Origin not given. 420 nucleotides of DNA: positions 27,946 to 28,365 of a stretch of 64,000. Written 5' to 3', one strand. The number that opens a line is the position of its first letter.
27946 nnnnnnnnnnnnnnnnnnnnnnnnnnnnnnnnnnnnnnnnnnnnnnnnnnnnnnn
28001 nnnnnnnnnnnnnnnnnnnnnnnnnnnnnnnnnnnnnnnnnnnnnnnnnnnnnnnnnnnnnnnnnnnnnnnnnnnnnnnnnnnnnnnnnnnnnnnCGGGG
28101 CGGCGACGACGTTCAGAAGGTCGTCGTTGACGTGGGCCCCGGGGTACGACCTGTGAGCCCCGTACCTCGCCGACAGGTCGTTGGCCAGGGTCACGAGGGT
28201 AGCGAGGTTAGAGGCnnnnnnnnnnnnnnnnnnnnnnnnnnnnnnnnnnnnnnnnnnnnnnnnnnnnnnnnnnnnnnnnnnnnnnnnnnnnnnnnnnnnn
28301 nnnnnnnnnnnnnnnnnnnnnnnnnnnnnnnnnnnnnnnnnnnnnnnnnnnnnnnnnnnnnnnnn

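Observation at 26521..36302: Possibly undescribed ~32-residue repeat family shared by two adjacent giant proteins (2089 aa and 1161 aa)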

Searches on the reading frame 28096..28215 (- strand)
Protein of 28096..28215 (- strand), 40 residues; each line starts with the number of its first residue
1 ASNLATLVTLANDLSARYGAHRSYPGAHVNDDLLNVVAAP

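Call 22: search_solved_structures(query=A1, max_evalue=10, show_alignments=2)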
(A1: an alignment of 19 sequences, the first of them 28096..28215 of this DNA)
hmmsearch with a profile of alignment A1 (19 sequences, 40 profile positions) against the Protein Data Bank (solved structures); distinct sequences matched with E-value up to 10: 4.
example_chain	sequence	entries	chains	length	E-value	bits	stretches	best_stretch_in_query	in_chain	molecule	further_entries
8s35_M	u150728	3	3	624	0.15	15.5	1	13-39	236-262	DEAD/DEAH box helicase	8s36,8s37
9dbd_A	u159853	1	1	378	0.71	13.3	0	7-22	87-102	Tet4 Variant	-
9dbf_A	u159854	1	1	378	0.84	13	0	7-22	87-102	Tet4 Variant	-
9tav_A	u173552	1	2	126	1.4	12.3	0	6-19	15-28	De novo photoenzyme photoABLE2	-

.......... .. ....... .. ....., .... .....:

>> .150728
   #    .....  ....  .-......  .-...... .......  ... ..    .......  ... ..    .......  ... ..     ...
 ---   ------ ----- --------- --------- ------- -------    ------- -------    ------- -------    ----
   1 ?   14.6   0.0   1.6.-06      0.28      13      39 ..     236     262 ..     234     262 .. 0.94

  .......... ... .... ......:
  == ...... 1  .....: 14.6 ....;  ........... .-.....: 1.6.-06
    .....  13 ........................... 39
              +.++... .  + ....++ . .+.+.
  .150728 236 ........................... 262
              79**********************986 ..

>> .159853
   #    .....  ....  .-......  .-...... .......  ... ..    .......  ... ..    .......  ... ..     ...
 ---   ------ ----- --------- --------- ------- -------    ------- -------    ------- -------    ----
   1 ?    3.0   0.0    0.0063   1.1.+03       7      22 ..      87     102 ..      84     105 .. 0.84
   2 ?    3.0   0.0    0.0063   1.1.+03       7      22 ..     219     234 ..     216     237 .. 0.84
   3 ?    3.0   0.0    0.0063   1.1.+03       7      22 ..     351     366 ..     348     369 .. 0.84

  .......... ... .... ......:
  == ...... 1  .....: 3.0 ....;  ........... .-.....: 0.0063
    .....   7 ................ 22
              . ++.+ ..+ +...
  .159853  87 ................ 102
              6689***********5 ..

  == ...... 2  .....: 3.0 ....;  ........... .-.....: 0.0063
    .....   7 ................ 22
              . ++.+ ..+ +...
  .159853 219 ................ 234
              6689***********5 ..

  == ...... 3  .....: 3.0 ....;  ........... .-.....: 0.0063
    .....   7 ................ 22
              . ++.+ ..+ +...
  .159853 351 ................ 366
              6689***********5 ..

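Call 25: search_protein_representatives(alignment_id=A1)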
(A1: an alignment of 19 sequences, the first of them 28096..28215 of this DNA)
Query: 19 sequences, 40 profile positions. Proteins with E-value up to 0.001 (for the whole library): 1015; up to 1e-10: 438; up to 1e-30: 77. The best 150 are listed.
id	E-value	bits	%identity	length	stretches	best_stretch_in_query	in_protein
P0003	1.5e-169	565.9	-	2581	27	1-40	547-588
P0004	4.1e-141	474.9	-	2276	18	6-40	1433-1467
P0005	1.5e-113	386.7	-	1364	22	1-40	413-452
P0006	2.2e-113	386.2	-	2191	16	5-40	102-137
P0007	5.3e-113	385.0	-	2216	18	1-38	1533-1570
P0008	1.8e-112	383.3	-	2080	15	1-40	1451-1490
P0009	7.9e-110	374.8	-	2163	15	1-40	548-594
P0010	1.1e-109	374.4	-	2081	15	1-36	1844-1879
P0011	1.4e-109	374.0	-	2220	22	1-40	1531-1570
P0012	4.7e-107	365.9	-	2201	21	1-40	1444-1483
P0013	1.0e-99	342.5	-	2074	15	1-36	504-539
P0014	8.8e-94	323.5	-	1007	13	4-40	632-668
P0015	1.3e-91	316.5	-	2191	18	3-40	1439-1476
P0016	1.4e-91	316.4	-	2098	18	1-40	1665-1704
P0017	3.8e-91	315.0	-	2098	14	1-38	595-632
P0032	2.5e-56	203.6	-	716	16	5-38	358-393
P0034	3.5e-55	199.9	-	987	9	1-38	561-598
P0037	3.0e-50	184.1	-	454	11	4-39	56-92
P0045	1.1e-48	179.1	-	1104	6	3-40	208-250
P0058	7.3e-42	157.3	-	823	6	1-38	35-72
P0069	2.4e-35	136.4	-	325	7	1-39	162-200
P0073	9.2e-35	134.6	-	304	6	1-38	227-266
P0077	1.2e-31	124.6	-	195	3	3-40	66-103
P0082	1.9e-29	117.6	-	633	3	1-37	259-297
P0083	8.6e-29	115.5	-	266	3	1-39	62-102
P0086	2.7e-28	113.9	-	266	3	1-40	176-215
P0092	5.3e-27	109.7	-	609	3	1-38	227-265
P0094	2.5e-26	107.6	-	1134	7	1-38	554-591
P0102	1.8e-25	104.8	-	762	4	1-36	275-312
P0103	2.9e-25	104.2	-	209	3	1-36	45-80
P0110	4.4e-24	100.4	-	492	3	5-39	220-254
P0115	4.0e-23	97.3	-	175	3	1-36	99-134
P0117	8.4e-23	96.3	-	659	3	1-39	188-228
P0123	2.4e-22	94.8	-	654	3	1-34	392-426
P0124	3.4e-22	94.3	-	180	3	1-38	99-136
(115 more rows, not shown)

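Call 29: search_protein_families(library=pfam, proteins=[P0077, P0103, P0115, P0124, P0083, P0086, P0069, P0073, P0037, P0005], max_evalue=1)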
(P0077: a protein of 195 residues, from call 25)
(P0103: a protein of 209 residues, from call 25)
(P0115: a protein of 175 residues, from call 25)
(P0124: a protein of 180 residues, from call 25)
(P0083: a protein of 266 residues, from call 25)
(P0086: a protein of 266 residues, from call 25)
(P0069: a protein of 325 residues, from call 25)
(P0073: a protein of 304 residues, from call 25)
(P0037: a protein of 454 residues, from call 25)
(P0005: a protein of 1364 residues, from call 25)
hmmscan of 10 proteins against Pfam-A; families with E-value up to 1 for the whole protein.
P0077 (195 aa): 0 families

P0103 (209 aa): 2 families
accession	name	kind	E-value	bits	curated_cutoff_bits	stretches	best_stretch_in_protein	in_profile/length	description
PF01938.26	TRAM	-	2.6e-05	24.4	21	1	151-194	8-50/61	TRAM domain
PF21517.3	HTH_Tnp_Tc3_2_like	-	0.076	13.5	27.2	0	8-31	11-34/40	Transposable element Tc3 transposase, HTH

P0115 (175 aa): 1 family
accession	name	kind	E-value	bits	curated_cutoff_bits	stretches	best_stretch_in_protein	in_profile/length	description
PF23892.1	Ig_CycH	-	0.0031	17.7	27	1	45-70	29-54/108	Cytochrome c-type biogenesis protein H Ig-like domain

P0124 (180 aa): 2 families
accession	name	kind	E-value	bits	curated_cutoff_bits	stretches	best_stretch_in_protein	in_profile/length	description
PF03927.19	NapD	-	0.049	14.2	28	1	38-81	25-68/76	NapD protein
PF02287.20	Dehydratase_SU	-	0.061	13.9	25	0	6-44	82-120/133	Dehydratase small subunit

P0083 (266 aa): 1 family
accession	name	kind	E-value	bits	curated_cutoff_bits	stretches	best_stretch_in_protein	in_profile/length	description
PF04519.19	Bactofilin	-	0.057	14.1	27.9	0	123-159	48-84/98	Polymer-forming cytoskeletal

P0086 (266 aa): 0 families

P0069 (325 aa): 8 families
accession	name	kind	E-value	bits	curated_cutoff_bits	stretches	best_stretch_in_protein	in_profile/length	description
PF04455.17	Saccharop_dh_N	-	0.0033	18.3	23.5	1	110-179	5-73/100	LOR/SDH bifunctional enzyme conserved region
PF04363.17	DUF496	-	0.015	15.9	23.2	1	43-71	39-67/93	Protein of unknown function (DUF496)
PF01288.25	HPPK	-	0.15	12.9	25.7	0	39-73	43-77/116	7,8-dihydro-6-hydroxymethylpterin-pyrophosphokinase (HPPK)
PF21407.2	SduA_N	-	0.15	12.7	27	0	52-74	74-96/102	Shedu protein SduA, N-terminal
PF18268.6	Hit1_C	-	0.22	12.2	26.1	0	126-169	13-56/82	Hit1 C-terminal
PF02906.19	Fe_hyd_lg_C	-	0.29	11.2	22.1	1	47-149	146-240/245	Iron only hydrogenase large subunit, C-terminal domain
PF02287.20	Dehydratase_SU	-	0.32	11.5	25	0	266-298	93-125/133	Dehydratase small subunit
PF00763.28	THF_DHG_CYH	-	0.44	11.3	32.8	0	165-245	30-109/115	Tetrahydrofolate dehydrogenase/cyclohydrolase, catalytic domain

P0073 (304 aa): 1 family
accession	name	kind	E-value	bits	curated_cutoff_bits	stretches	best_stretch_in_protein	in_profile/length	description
PF09702.15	Cas_Csa5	-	0.092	13.6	23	0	230-258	18-46/101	CRISPR-associated protein (Cas_Csa5)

P0037 (454 aa): 1 family
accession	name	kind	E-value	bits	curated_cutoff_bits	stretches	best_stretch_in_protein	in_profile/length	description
PF02287.20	Dehydratase_SU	-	0.022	15.3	25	0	392-427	90-125/133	Dehydratase small subunit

P0005 (1364 aa): 7 families
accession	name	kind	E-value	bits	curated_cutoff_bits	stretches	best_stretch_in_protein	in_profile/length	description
PF15436.11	PGBA_N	-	0.034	14.2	27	0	1216-1273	22-82/217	Plasminogen-binding protein pgbA N-terminal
PF20909.2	SpGH101_helical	-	0.079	13.4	27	0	735-757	12-33/60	Endo-alpha-N-acetylgalactosaminidase, helical bundle domain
PF12958.12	DUF3847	-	0.26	11.8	40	0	671-726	2-48/81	Protein of unknown function (DUF3847)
PF13529.12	Peptidase_C39_2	-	0.27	12.2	24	0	808-867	69-129/143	Peptidase_C39 like family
PF19531.4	DUF6058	-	0.31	11.7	25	0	666-702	85-121/126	Family of unknown function (DUF6058)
PF03997.17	VPS28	-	0.38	10.9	24.5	1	321-432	73-183/188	VPS28 protein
PF20284.3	CTD8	-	0.93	10.2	27.6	0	1161-1205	44-88/127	C-terminal domain 8 of the ABC-three component (ABC-3C) systems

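Call 30: search_protein_families(library=phrogs, proteins=[P0077, P0103, P0115, P0124, P0083, P0086, P0069, P0073, P0037, P0005], max_evalue=0.01)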
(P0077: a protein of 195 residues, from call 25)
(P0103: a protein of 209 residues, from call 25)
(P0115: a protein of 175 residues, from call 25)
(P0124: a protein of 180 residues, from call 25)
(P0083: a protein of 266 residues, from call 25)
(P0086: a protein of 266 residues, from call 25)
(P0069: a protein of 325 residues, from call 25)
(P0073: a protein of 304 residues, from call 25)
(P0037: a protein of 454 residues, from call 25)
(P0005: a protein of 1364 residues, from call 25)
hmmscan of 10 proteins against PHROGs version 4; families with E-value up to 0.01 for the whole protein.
P0077 (195 aa): 0 families

P0103 (209 aa): 0 families

P0115 (175 aa): 1 family
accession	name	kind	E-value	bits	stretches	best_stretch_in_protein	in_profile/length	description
phrog_6994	-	head and packaging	4.5e-06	27.9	0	79-118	15-55/67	head fiber protein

P0124 (180 aa): 1 family
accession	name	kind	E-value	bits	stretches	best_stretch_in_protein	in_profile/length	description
phrog_3949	-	transcription regulation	0.0059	17.6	1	16-73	51-108/161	transcriptional repressor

P0083 (266 aa): 0 families

P0086 (266 aa): 0 families

P0069 (325 aa): 1 family
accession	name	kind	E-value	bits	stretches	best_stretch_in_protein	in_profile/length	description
phrog_16435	-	unknown function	0.00048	21.3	0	46-74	62-89/107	-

P0073 (304 aa): 0 families

P0037 (454 aa): 1 family
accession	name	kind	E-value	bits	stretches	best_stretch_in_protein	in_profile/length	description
phrog_5720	-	unknown function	0.0027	18.7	0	102-141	5-44/85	-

P0005 (1364 aa): 0 families

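Call 31: list_cluster_members(proteins=[P0037, P0069, P0083, P0115, P0103, P0073, P0005, P0003, P0014, P0032])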
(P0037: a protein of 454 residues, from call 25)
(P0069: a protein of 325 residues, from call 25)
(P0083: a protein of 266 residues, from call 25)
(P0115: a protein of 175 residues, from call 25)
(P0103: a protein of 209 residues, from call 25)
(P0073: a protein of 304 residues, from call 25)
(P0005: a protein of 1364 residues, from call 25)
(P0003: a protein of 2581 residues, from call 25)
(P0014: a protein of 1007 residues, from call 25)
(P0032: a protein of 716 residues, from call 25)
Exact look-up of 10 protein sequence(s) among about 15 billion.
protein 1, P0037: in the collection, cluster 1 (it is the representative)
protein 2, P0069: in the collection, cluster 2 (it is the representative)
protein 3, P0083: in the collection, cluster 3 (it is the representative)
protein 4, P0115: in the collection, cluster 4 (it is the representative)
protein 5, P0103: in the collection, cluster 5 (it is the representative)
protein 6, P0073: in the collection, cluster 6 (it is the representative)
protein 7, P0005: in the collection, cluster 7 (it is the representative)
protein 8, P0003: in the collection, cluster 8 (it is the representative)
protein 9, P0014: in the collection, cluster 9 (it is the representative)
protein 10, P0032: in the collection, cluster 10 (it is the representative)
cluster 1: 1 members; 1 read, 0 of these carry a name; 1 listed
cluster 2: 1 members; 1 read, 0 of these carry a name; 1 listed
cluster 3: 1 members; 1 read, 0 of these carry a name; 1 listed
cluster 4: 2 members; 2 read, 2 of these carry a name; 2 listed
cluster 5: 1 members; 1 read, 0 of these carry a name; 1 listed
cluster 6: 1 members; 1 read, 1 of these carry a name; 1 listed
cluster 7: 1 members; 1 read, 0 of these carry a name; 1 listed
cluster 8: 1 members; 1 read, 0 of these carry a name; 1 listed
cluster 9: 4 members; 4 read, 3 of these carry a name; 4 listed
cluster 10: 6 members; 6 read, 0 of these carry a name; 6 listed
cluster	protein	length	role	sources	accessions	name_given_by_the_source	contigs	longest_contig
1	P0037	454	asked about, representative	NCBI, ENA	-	-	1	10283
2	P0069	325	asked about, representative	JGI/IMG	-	-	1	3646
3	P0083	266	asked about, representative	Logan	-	-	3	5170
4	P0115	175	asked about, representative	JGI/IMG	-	hypothetical protein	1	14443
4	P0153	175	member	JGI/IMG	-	hypothetical protein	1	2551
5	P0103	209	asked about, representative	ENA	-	-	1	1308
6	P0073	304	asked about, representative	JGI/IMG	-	uncharacterized protein YciI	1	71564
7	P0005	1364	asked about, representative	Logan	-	-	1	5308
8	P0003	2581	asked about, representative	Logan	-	-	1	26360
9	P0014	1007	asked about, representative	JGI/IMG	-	hypothetical protein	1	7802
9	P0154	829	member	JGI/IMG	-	hypothetical protein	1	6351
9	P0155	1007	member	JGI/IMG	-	hypothetical protein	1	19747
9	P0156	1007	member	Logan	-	-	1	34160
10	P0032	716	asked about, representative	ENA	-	-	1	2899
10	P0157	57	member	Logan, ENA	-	-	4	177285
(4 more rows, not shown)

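Call 37: search_dna_similar(query=P0037, collection=phages, mode=protein, max_rows=30, max_evalue=0.001)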
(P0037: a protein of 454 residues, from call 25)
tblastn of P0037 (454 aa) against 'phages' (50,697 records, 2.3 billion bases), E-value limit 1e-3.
No match.

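Call 38: search_dna_similar(query=P0115, collection=phages, mode=protein, max_rows=30, max_evalue=0.001)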
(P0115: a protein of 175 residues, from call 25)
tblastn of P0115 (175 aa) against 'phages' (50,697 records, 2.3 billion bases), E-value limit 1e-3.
Records with a match: 1; places in all: 1; records where one place covers at least 80% of the query: 1.
Best place of each record, by identity: <60% 1.
By first word of the organism name: Caudoviricetes 1.
By host as written in the record: - 1.
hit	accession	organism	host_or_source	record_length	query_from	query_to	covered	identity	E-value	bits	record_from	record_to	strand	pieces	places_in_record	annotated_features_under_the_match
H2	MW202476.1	Caudoviricetes sp.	Manatee Spring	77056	28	175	85%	41.3%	2e-5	49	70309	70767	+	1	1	hypothetical protein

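Call 39: get_annotated_region(hit=H2, flank=8000)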
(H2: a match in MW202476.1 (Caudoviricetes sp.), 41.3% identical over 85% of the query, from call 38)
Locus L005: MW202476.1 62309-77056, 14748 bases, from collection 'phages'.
description: Siphoviridae sp. isolate cta39025, complete genome.
organism: Caudoviricetes sp. (NCBI taxid 2832643)
taxonomy: Viruses; Duplodnaviria; Heunggongvirae; Uroviricota; Caudoviricetes
host: -; source: Manatee Spring; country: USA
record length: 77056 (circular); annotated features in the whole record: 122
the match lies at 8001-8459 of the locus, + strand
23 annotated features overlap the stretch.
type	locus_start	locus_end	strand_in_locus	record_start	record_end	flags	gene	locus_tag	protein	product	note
CDS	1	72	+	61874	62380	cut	-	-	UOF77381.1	DNA binding domain binding domain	-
CDS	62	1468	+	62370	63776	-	-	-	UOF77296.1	large subunit terminase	-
CDS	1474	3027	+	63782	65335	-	-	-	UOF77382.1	portal protein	-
CDS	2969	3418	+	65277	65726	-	-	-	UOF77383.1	ADP-ribosylation factoR-binding proteiN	-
CDS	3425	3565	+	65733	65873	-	-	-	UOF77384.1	hypothetical protein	-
CDS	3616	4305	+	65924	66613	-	-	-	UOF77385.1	hypothetical protein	-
CDS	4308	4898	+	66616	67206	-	-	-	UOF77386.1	hypothetical protein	-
CDS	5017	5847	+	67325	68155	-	-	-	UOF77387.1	hypothetical protein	-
CDS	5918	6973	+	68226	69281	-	-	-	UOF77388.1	hypothetical protein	-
CDS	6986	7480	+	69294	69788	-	-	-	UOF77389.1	hypothetical protein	-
CDS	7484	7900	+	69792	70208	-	-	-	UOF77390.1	hypothetical protein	-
CDS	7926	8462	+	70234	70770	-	-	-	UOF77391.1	hypothetical protein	-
CDS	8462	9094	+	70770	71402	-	-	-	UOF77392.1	mannan polymerase complexes subunit mnN9: gdP.98A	-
CDS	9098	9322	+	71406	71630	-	-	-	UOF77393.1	hypothetical protein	-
CDS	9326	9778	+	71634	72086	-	-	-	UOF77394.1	hypothetical protein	-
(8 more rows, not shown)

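Call 69: find_related_loci(query=P0083, collection=genome_contigs, flank=8000)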
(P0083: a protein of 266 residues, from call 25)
Query P0083 (266 aa) in genome_contigs; peptide patterns used: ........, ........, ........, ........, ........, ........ (x = any residue, [..] = any of these).
61 stretches matched a pattern; 1 encode a relative of the query (tblastn E <= 1e-3); 1 distinct loci.
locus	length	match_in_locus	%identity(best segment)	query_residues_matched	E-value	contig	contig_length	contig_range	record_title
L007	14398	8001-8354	51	22-154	2e-27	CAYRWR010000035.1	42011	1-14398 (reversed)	MAG TPA_asm: uncultured Brevinematales bacterium isolate SRP304446_co1_123 genome assembly, contig: NODE_616_length_4201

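Call 72: search_protein_families(library=pfam, proteins=[L007:632-1939:+, L007:1939-2664:+, L007:2680-3783:+, L007:4562-6193:+, L007:6760-7287:+, L007:7893-8861:+, L007:8945-9559:+, L007:9543-12692:+, L007:12702-14300:+], max_evalue=0.001)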
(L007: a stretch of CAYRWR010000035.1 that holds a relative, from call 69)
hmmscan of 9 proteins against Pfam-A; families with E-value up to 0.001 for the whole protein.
L007:632-1939:+ (435 aa): 0 families

L007:1939-2664:+ (241 aa): 1 family
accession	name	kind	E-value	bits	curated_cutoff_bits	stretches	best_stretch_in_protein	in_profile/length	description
PF06810.17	Phage_scaffold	-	9.5e-05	22.9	35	1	95-210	64-167/170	Phage capsid assembly scaffolding protein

L007:2680-3783:+ (367 aa): 1 family
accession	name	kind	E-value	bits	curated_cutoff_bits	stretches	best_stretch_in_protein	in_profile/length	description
PF11651.14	P22_CoatProtein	-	2.9e-06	26.8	24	1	10-162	4-151/423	P22 coat protein - gene protein 5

L007:4562-6193:+ (543 aa): 0 families

L007:6760-7287:+ (175 aa): 0 families

L007:7893-8861:+ (322 aa): 0 families

L007:8945-9559:+ (204 aa): 0 families

L007:9543-12692:+ (1049 aa): 0 families

L007:12702-14300:+ (532 aa): 0 families

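Call 85: search_protein_families(library=phrogs, proteins=[P0082, P0092, P0117, P0123, P0110, P0102, P0045, P0094, P0058, P0034], max_evalue=0.0001)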
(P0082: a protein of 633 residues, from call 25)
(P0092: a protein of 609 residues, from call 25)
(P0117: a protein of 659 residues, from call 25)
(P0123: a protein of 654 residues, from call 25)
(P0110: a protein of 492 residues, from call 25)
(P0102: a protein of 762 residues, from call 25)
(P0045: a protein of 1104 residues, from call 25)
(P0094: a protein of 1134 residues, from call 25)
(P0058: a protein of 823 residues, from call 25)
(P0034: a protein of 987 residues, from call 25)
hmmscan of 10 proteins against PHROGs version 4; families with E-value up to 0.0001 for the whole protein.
P0082 (633 aa): 0 families

P0092 (609 aa): 6 families
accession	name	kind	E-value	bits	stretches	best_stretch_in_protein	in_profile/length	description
phrog_219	-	tail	1.5e-34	120.6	2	272-545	150-427/598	baseplate wedge subunit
phrog_6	-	tail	3.2e-31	109.6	2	355-607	186-407/548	baseplate wedge subunit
phrog_1369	-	tail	6.9e-13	49.1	1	315-415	176-274/489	baseplate protein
phrog_4226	-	tail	9.5e-11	42.4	1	469-598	96-216/228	baseplate protein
phrog_10646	-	tail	1.3e-10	40.9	1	4-101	23-121/1142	baseplate wedge subunit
phrog_1608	-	tail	1e-09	39.1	1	407-604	2-189/192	tail protein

P0117 (659 aa): 0 families

P0123 (654 aa): 0 families

P0110 (492 aa): 0 families

P0102 (762 aa): 0 families

P0045 (1104 aa): 0 families

P0094 (1134 aa): 0 families

P0058 (823 aa): 0 families

P0034 (987 aa): 2 families
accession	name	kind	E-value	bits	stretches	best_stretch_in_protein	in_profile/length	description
phrog_23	-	tail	2.9e-61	208.7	1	472-983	52-476/496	tail sheath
phrog_10581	-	tail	6.5e-37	128.3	1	808-973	741-913/915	tail sheath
